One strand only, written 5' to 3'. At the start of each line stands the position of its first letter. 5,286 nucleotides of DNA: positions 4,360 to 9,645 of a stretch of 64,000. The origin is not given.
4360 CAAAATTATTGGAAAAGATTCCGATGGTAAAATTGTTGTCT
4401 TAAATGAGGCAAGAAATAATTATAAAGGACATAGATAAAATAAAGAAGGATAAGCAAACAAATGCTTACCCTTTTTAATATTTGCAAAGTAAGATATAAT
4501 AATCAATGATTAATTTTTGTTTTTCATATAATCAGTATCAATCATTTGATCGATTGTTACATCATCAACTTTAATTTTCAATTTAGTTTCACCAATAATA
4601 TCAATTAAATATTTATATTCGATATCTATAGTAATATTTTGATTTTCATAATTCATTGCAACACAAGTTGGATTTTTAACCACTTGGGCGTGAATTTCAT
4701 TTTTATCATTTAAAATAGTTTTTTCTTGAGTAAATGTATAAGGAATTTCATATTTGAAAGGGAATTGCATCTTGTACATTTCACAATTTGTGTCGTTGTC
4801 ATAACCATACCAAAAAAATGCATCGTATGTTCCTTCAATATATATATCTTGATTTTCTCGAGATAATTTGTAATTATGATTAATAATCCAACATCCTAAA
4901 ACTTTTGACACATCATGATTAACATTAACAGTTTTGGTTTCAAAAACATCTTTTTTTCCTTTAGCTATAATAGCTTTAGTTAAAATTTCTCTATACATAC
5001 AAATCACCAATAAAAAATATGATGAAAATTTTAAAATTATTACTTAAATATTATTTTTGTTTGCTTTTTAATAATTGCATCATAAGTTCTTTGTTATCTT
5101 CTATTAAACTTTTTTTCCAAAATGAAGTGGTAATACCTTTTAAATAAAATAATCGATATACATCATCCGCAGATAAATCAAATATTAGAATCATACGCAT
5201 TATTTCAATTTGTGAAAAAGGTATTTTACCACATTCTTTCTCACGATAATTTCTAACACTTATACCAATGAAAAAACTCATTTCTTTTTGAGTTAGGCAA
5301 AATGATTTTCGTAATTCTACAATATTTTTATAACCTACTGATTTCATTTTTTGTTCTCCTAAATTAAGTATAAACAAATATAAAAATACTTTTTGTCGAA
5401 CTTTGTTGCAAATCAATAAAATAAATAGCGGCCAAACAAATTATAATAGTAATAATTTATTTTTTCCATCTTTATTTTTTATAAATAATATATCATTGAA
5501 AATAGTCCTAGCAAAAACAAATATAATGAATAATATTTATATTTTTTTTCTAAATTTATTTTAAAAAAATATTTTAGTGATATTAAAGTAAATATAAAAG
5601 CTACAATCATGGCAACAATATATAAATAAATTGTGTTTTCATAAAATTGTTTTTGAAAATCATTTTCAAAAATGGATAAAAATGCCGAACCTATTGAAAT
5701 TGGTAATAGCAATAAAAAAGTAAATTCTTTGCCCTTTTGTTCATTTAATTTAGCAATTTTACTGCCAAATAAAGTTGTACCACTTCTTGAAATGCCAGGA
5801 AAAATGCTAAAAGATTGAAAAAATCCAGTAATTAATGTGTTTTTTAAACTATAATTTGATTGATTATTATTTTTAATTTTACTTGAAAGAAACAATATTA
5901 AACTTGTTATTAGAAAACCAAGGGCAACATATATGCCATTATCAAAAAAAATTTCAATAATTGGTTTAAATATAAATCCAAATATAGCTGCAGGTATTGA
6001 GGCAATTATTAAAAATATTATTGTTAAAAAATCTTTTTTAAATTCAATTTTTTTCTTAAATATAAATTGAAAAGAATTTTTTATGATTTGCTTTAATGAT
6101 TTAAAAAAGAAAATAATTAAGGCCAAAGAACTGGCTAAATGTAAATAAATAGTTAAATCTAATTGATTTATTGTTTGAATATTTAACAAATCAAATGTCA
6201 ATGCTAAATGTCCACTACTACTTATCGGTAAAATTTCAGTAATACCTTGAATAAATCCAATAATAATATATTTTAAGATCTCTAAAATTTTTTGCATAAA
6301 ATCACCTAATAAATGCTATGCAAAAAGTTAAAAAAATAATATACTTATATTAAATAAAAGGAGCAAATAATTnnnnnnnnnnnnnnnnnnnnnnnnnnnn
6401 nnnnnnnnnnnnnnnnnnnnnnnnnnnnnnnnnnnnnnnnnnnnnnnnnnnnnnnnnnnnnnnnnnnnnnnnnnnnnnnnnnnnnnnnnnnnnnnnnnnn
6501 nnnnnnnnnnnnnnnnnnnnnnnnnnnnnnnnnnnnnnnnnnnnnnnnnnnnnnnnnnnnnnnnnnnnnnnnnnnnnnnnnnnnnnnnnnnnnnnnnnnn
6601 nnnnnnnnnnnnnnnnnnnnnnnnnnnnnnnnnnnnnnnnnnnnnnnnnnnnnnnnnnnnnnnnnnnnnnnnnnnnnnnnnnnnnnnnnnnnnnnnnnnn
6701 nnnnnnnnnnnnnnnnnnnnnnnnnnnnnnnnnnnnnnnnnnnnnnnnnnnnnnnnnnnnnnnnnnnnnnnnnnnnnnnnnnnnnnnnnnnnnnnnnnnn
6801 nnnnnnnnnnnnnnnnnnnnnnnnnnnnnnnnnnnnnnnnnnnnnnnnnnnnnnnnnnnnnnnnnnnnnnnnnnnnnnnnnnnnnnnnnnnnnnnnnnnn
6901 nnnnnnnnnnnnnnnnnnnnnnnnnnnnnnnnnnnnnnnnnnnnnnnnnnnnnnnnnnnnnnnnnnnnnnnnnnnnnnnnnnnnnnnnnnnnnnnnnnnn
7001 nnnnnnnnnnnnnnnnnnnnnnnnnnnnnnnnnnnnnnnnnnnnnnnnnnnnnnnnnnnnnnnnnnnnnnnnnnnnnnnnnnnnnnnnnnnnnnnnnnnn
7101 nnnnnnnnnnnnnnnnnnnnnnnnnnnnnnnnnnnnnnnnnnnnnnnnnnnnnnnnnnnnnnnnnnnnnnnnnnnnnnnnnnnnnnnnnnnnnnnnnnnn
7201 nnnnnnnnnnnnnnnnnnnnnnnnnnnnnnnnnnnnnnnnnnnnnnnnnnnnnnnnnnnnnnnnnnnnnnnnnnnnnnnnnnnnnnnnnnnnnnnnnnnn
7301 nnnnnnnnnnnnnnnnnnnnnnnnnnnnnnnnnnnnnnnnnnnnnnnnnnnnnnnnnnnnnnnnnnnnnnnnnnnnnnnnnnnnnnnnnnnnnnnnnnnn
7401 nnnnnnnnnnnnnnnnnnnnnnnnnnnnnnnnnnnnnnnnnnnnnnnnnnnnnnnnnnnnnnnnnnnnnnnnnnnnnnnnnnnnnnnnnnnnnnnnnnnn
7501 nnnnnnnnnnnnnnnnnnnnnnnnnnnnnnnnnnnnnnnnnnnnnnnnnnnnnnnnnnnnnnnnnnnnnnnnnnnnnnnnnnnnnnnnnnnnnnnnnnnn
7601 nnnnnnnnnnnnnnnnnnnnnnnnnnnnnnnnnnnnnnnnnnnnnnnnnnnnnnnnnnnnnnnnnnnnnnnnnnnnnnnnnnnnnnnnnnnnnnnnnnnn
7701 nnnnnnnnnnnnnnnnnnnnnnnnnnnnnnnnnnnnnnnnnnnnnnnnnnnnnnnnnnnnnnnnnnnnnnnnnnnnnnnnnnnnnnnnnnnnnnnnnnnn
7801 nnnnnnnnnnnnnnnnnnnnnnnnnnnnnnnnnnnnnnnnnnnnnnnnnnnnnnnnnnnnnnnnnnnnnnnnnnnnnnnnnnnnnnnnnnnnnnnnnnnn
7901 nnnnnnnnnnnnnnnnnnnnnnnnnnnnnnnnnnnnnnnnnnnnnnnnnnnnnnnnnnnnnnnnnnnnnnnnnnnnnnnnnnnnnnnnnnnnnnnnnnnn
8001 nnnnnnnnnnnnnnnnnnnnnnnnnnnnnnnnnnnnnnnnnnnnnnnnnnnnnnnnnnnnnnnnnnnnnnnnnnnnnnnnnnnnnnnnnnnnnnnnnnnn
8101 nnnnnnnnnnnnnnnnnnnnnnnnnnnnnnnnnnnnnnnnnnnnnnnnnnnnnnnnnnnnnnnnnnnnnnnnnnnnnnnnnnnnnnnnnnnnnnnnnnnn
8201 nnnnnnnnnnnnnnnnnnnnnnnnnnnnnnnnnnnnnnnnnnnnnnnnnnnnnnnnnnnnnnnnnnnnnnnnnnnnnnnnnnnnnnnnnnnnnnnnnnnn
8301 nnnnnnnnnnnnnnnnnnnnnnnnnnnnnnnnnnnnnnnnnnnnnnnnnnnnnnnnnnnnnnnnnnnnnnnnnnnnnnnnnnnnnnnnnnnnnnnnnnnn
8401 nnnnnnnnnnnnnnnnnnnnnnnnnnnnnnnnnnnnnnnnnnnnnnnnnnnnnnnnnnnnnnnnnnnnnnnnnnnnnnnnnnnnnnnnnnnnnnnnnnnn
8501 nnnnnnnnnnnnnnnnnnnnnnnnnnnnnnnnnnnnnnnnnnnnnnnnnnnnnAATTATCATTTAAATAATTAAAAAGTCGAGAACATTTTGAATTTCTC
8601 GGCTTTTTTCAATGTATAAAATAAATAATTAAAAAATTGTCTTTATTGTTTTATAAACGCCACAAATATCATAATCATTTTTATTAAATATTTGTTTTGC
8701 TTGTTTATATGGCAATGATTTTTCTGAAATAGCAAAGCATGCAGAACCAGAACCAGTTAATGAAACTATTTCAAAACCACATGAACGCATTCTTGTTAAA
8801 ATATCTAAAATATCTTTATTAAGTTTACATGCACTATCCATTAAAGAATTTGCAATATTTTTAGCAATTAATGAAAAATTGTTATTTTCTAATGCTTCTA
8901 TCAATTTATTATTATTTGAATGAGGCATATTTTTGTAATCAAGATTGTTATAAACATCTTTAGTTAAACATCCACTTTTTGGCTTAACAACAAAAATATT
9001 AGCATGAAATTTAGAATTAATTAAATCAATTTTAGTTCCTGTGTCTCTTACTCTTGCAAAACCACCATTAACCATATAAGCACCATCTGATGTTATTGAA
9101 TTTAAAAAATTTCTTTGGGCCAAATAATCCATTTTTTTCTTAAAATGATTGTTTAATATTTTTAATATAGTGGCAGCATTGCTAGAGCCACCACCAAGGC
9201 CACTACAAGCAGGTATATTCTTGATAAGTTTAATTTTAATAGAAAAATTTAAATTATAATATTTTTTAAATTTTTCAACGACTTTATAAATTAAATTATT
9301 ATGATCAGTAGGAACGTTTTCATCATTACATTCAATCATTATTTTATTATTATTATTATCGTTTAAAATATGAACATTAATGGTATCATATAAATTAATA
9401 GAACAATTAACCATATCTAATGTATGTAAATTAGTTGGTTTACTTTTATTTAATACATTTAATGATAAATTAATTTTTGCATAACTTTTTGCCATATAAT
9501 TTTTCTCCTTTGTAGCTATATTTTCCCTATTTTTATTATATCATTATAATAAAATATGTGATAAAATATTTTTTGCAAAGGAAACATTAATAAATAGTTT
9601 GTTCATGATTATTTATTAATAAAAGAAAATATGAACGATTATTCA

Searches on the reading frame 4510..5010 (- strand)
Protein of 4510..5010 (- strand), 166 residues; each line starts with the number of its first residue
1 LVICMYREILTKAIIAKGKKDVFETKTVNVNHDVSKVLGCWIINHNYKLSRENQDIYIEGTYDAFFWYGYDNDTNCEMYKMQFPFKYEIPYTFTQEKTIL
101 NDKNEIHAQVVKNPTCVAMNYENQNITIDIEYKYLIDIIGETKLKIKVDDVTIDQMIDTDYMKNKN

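Call 42: search_protein_families(library=pfam, proteins=[window:4510-5010:-], max_evalue=0.0001)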
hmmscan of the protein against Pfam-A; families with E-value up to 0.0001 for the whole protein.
window:4510-5010:- (166 aa): 1 family
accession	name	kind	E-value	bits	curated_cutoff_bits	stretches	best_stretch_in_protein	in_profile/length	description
PF10628.14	CotE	-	4.4e-39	134.3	25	1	6-162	2-159/177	Outer spore coat protein E (CotE)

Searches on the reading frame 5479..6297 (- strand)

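Call 42: search_protein_families(library=pfam, proteins=[window:5479-6297:-], max_evalue=0.0001)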
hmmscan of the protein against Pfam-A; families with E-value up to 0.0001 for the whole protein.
window:5479-6297:- (272 aa): 1 family
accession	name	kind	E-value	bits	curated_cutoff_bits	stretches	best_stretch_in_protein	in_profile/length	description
PF02673.24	BacA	-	4.8e-59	200.6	33.4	1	11-265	2-256/257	Bacitracin resistance protein BacA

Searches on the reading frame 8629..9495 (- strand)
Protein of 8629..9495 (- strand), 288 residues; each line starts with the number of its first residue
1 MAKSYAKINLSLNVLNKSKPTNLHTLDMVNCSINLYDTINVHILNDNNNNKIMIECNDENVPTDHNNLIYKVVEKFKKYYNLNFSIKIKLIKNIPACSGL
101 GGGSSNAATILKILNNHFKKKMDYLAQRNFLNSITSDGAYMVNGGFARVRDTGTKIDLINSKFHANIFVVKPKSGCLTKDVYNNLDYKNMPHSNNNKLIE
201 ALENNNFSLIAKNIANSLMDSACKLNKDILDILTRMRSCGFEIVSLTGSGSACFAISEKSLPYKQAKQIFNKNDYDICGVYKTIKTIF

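Call 42: search_protein_families(library=pfam, proteins=[window:8629-9495:-], max_evalue=0.0001)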
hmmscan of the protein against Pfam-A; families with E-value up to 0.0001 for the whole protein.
window:8629-9495:- (288 aa): 2 families
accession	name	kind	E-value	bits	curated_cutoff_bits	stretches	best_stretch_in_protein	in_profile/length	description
PF00288.32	GHMP_kinases_N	-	3.9e-12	46.7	22.3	1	67-124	1-56/87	GHMP kinases N terminal domain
PF08544.19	GHMP_kinases_C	-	4.6e-05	24.2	21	1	198-264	1-74/85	GHMP kinases C terminal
